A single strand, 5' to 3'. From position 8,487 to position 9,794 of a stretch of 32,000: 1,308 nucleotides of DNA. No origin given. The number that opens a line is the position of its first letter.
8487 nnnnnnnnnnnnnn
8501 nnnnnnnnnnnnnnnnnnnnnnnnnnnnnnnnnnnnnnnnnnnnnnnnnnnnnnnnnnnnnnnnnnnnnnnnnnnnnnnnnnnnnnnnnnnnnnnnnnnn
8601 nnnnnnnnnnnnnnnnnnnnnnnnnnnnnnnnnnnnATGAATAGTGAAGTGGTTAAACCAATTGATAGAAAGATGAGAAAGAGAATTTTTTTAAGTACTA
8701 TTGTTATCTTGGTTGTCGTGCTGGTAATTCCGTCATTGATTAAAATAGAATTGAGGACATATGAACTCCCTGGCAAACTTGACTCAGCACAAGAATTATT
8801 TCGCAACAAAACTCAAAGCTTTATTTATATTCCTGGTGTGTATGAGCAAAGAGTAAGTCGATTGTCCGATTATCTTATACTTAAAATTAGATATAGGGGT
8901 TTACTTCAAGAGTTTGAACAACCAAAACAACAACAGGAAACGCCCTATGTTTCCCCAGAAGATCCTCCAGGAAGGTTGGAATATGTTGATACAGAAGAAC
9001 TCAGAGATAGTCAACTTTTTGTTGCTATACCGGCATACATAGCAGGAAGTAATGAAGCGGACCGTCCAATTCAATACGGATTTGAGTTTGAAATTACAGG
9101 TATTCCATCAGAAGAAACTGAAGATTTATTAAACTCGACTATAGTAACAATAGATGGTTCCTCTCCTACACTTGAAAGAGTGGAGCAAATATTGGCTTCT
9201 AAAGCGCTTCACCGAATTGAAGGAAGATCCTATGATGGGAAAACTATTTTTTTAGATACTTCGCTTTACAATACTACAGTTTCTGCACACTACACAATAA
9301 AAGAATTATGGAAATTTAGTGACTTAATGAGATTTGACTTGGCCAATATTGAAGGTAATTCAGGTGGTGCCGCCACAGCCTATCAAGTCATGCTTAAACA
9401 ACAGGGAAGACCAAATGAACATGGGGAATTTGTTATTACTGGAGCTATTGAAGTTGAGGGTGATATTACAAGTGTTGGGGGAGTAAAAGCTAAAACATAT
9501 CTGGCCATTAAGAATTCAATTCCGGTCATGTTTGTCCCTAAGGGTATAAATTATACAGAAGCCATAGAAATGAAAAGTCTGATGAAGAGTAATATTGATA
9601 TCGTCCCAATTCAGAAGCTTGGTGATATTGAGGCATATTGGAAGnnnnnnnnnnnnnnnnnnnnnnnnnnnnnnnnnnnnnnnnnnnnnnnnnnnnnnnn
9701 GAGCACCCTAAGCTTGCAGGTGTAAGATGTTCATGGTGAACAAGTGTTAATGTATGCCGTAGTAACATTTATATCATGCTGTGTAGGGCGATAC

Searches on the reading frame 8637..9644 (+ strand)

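Call 26: search_protein_families(library=pfam, max_evalue=0.01, proteins=[window:8637-9644:+])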
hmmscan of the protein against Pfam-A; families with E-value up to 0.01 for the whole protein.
window:8637-9644:+ (336 aa): 1 family
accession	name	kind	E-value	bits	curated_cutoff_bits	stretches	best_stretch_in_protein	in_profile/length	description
PF05362.19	Lon_C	-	5.2e-06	26.6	21.1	1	239-331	108-198/205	Lon protease (S16) C-terminal proteolytic domain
